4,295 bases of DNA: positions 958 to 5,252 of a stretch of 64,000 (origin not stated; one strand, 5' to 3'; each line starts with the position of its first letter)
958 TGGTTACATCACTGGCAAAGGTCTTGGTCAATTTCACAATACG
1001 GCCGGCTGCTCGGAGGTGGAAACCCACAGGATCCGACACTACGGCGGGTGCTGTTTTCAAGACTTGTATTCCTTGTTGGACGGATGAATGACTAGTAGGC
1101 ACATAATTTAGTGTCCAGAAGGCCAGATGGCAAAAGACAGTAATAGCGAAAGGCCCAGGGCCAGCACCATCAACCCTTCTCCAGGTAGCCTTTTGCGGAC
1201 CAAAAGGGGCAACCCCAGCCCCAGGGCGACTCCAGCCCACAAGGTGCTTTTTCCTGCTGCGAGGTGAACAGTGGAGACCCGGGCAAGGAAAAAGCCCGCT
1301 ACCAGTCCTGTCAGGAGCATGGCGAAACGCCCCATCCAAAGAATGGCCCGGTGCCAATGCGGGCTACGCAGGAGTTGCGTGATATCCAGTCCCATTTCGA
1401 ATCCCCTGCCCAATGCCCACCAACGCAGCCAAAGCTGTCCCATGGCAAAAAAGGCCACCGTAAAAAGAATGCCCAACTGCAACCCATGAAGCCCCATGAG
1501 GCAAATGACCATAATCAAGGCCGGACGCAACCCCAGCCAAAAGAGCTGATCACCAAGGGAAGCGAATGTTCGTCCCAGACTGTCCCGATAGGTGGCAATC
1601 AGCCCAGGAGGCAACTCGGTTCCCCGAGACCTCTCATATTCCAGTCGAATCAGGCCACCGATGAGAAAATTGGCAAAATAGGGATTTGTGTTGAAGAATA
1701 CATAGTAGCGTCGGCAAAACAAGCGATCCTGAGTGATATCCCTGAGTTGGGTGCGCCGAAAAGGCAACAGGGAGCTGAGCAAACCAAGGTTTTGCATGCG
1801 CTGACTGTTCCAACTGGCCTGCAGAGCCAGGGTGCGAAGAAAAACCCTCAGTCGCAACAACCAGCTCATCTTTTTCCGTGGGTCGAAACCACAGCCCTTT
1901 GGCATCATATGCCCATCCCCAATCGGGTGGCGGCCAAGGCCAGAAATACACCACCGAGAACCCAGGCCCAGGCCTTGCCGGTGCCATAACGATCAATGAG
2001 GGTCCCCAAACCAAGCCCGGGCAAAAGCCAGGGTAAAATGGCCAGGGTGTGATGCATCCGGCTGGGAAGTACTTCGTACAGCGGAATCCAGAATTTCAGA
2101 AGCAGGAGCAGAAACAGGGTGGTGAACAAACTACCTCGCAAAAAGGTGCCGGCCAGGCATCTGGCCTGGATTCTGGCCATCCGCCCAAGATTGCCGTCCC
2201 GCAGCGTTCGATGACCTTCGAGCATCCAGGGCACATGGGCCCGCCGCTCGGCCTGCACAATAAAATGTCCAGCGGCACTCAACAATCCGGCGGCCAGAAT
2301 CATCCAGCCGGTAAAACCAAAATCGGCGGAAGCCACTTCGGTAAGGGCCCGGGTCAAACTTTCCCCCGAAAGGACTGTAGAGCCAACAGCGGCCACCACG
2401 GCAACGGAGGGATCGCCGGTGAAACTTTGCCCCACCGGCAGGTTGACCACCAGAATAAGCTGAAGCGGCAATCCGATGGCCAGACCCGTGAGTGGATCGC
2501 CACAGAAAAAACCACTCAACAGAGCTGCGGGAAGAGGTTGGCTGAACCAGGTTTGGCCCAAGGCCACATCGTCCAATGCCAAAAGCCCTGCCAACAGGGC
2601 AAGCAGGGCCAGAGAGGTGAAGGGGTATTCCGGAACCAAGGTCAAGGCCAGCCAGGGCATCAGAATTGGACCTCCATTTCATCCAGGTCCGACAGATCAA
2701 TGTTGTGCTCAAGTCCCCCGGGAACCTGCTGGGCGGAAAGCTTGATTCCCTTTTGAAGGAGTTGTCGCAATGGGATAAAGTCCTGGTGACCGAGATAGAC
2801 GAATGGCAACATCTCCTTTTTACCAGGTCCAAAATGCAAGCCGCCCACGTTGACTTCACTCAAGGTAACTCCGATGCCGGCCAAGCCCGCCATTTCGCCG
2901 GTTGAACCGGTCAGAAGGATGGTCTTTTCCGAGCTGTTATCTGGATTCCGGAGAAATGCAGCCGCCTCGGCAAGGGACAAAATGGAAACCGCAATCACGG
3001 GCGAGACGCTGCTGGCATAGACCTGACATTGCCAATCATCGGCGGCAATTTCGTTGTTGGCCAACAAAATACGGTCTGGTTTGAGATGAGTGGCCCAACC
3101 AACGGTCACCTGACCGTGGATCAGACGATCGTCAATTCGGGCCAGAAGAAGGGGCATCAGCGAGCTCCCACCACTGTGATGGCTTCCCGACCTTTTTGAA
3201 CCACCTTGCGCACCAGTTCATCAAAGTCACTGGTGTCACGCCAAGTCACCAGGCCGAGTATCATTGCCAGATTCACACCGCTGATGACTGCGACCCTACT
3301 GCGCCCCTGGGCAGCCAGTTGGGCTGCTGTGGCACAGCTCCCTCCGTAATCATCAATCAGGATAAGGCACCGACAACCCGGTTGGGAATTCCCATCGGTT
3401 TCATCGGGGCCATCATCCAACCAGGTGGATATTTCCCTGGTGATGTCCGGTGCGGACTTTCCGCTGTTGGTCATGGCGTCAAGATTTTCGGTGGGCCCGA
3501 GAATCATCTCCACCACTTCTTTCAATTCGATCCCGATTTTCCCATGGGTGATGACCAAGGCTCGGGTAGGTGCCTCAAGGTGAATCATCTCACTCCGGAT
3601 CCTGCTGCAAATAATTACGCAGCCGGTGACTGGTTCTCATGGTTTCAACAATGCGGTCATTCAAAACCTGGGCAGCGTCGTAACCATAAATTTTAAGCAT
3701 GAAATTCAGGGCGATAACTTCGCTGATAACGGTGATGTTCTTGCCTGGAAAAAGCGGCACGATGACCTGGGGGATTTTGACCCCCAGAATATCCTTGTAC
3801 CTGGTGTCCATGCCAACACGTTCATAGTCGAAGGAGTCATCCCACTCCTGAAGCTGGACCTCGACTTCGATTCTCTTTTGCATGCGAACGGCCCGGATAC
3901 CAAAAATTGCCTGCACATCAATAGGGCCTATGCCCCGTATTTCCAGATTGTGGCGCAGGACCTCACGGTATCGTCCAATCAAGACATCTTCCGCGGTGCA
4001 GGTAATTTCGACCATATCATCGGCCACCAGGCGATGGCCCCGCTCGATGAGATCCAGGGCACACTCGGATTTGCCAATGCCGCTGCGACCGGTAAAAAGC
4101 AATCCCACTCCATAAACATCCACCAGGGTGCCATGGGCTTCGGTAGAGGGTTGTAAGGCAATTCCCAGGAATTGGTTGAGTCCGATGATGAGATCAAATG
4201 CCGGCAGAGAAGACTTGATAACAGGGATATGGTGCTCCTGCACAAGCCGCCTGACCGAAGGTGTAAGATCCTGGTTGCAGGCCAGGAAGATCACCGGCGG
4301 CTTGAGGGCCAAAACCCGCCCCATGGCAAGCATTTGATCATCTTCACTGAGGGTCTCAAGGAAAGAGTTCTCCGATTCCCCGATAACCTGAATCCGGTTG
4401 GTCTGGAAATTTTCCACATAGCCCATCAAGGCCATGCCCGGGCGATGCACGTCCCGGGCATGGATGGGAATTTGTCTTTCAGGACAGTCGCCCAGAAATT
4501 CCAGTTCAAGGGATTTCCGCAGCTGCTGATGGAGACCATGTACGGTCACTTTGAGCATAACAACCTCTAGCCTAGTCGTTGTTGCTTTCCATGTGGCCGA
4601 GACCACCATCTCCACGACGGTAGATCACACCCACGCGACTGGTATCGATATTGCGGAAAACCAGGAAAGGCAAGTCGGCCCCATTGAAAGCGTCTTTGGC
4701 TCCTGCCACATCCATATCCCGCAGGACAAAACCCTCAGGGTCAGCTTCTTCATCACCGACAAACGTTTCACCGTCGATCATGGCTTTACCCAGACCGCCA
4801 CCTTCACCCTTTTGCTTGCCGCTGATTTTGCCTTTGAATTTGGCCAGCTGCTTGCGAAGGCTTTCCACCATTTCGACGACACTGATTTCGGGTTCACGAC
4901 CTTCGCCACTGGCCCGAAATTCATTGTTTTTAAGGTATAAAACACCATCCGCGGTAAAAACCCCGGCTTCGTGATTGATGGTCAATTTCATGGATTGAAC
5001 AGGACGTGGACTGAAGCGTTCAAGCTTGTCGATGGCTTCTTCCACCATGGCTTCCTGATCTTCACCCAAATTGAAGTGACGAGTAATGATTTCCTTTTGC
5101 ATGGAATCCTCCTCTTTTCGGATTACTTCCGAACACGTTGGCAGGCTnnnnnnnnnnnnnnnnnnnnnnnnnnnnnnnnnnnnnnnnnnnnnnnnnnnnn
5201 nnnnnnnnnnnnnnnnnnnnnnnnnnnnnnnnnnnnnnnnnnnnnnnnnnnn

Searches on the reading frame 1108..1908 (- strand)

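Call 32: search_protein_families(library=pfam, max_evalue=1e-8, proteins=[window:1108-1908:-])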
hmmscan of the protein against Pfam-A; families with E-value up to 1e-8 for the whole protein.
window:1108-1908:- (266 aa): 1 family
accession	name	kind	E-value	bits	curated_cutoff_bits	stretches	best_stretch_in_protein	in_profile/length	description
PF03613.19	EIID-AGA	-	4.7e-28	98.6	25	1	21-194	9-186/265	PTS system mannose/fructose/sorbose family IID component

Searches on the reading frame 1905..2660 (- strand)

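Call 32: search_protein_families(library=pfam, max_evalue=1e-8, proteins=[window:1905-2660:-])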
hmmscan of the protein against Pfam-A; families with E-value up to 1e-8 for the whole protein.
window:1905-2660:- (251 aa): 1 family
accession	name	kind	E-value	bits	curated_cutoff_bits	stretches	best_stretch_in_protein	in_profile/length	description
PF03609.19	EII-Sor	-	2.3e-16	60.4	26.3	1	16-242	3-214/233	PTS system sorbose-specific iic component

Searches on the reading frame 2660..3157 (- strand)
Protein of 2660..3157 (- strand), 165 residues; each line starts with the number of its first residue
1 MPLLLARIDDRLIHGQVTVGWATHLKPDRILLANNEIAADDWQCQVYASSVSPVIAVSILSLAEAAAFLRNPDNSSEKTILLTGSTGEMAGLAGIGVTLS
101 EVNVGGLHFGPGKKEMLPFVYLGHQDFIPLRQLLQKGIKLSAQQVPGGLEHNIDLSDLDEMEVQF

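Call 32: search_protein_families(library=pfam, max_evalue=1e-8, proteins=[window:2660-3157:-])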
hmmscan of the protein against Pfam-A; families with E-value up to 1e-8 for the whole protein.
window:2660-3157:- (165 aa): 1 family
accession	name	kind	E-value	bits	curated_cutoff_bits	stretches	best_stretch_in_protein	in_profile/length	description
PF03830.20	PTSIIB_sorb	-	1.2e-35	123.5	27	1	5-146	3-144/148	PTS system sorbose subfamily IIB component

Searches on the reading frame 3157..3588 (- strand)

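Call 32: search_protein_families(library=pfam, max_evalue=1e-8, proteins=[window:3157-3588:-])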
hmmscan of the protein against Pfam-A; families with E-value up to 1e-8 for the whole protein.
window:3157-3588:- (143 aa): 1 family
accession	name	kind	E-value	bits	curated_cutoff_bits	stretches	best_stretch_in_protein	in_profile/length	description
PF03610.21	EIIA-man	-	7e-12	45.9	21.4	1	11-129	3-115/116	PTS system fructose IIA component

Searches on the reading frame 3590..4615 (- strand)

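Call 32: search_protein_families(library=pfam, max_evalue=1e-8, proteins=[window:3590-4615:-])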
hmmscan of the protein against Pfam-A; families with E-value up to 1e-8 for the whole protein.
window:3590-4615:- (341 aa): 2 families
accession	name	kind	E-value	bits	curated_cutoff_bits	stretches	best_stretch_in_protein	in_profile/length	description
PF07475.17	Hpr_kinase_C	-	2.3e-62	210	33.3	1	154-321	3-170/171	HPr Serine kinase C-terminal domain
PF02603.21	Hpr_kinase_N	-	5.5e-24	85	24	1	23-150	1-125/125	HPr Serine kinase N terminus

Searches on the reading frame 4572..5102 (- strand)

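Call 32: search_protein_families(library=pfam, max_evalue=1e-8, proteins=[window:4572-5102:-])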
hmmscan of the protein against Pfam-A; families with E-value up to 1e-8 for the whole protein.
window:4572-5102:- (176 aa): 2 families
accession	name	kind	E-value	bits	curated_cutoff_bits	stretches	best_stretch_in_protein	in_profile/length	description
PF16321.10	Ribosom_S30AE_C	-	2e-09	37.4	25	0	125-169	12-56/57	Sigma 54 modulation/S30EA ribosomal protein C terminus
PF02482.25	Ribosomal_S30AE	-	6.6e-09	36.8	23.7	1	5-93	3-87/88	Sigma 54 modulation protein / S30EA ribosomal protein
